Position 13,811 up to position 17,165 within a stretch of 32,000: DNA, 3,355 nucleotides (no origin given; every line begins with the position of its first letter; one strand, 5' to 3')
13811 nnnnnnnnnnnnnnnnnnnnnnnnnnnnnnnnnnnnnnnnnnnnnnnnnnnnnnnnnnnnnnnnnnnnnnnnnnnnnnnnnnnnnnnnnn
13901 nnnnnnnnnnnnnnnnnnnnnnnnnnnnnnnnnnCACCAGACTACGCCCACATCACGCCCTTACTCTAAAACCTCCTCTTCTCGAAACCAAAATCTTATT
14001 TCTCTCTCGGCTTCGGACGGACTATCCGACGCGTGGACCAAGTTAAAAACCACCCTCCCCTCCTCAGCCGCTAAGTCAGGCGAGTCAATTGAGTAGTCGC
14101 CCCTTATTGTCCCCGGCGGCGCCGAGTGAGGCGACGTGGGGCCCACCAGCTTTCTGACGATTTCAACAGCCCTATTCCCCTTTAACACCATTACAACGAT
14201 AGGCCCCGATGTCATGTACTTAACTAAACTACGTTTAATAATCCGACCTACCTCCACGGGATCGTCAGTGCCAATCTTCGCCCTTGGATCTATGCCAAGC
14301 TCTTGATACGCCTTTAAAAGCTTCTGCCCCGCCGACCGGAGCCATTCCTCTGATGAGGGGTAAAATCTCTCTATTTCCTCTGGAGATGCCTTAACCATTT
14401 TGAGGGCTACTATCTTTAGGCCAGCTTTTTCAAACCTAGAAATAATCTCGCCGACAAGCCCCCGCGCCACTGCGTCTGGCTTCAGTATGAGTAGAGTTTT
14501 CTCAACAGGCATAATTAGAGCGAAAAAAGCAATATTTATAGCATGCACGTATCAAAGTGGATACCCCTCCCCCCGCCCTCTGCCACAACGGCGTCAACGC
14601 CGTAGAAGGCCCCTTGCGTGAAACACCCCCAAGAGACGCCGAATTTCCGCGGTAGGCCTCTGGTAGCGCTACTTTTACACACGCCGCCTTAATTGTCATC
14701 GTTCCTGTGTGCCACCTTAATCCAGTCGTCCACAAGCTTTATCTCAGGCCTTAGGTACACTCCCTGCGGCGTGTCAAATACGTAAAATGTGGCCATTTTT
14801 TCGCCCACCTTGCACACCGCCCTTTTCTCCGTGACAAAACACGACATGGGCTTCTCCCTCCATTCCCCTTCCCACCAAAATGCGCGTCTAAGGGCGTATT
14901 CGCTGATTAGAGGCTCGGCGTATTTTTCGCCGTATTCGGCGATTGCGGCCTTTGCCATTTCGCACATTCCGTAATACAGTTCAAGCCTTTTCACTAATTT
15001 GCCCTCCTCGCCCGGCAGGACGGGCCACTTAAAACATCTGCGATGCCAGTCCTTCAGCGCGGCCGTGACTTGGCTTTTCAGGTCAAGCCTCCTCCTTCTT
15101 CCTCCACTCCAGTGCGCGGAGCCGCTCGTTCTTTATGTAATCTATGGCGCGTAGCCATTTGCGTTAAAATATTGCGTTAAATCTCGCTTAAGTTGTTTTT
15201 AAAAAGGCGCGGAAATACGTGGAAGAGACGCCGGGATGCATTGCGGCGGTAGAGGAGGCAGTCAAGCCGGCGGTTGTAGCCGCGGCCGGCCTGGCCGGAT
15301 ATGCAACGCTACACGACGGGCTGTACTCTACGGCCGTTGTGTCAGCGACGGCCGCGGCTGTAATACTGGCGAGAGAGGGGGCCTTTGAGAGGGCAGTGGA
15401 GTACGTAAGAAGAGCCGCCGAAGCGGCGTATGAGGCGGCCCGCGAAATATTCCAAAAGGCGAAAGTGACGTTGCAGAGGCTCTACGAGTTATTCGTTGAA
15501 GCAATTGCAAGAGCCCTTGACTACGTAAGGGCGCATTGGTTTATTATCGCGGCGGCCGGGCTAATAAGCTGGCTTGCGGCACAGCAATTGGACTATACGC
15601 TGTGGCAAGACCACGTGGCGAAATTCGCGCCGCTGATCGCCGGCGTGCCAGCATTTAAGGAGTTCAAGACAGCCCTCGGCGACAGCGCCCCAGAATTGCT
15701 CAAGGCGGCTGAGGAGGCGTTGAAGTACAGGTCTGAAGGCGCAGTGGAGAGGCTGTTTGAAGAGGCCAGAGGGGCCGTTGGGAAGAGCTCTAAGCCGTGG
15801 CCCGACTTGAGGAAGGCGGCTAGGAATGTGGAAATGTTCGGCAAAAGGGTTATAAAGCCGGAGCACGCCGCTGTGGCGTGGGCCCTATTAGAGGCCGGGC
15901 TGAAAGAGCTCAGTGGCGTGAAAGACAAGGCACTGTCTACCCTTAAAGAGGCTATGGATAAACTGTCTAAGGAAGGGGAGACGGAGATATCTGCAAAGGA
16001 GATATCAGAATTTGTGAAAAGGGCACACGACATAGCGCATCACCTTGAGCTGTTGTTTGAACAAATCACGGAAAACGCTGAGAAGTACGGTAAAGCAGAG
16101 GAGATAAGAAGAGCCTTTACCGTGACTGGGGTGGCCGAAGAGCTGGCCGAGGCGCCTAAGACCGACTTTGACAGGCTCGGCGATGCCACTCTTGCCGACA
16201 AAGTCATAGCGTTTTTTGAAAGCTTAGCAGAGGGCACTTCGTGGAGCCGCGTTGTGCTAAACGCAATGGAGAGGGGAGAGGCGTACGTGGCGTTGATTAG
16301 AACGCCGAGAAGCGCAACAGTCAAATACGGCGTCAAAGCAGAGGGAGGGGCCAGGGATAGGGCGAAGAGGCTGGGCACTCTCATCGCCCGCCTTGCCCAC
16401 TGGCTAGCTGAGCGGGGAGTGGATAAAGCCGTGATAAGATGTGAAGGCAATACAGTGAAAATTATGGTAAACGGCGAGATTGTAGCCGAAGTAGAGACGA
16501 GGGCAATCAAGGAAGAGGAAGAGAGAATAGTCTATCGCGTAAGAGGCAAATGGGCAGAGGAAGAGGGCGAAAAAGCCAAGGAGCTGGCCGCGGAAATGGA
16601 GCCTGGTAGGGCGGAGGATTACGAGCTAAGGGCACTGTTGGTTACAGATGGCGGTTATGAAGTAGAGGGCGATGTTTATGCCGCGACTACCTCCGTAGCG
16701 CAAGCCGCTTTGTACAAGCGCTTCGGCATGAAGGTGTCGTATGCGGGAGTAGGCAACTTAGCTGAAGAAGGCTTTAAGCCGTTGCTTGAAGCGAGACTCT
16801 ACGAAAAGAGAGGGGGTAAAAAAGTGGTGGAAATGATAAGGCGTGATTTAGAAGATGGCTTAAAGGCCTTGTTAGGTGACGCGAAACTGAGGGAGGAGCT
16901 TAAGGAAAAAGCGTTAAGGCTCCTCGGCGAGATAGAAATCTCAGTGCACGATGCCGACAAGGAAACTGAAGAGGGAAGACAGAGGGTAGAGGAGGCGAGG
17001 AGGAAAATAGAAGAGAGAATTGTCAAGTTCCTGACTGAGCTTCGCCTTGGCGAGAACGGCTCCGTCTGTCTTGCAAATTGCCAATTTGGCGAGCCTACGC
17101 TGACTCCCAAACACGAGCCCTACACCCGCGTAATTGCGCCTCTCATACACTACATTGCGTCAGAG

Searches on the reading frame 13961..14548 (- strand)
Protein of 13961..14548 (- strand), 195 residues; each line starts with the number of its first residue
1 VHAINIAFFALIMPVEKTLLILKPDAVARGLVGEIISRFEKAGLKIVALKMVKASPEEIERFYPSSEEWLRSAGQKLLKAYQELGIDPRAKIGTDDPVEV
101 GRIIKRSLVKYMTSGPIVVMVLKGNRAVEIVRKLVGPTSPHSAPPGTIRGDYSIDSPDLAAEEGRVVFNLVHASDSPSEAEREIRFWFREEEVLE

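Call 5: search_protein_families(library=pfam, proteins=[window:13961-14548:-], max_evalue=0.01)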
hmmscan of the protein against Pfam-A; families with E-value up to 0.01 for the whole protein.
window:13961-14548:- (195 aa): 1 family
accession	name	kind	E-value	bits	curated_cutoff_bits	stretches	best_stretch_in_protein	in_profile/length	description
PF00334.24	NDK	-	7.3e-45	152.6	27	2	106-193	58-135/135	Nucleoside diphosphate kinase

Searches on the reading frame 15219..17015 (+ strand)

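Call 49: search_protein_families(library=pfam, proteins=[window:15219-17015:+], max_evalue=10)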
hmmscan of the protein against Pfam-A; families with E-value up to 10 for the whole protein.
window:15219-17015:+ (599 aa): 8 families
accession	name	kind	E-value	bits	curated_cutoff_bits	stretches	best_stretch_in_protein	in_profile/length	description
PF01972.22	SDH_protease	-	0.0084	15.6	31.3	1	414-487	178-249/286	ClpP-like SDH-type serine proteinase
PF10496.14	Syntaxin-18_N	-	0.017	15.8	30.6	1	244-293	25-74/87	SNARE-complex protein Syntaxin-18 N-terminus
PF17107.11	SesA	-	0.041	14.5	26.3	1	240-304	40-103/122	N-terminal domain on NACHT_NTPase and P-loop NTPases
PF25058.1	ARM_TT21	-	0.099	13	27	1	220-294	8-77/155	Tetratricopeptide repeat protein 21 ARM repeat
PF17279.8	DUF5344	-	0.14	13.2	27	1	237-282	13-58/87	Family of unknown function (DUF5344)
PF09361.15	Phasin_2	-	0.19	12.4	24.9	1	55-81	70-96/100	Phasin protein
PF22190.2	TTHA0829-like_ACT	-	0.63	10.5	27.4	0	1-22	9-30/70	TTHA0829-like ACT domain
PF00808.29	CBFD_NFYB_HMF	-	1.1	10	21.4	1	72-98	16-42/65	Histone-like transcription factor (CBF/NF-Y) and archaeal histone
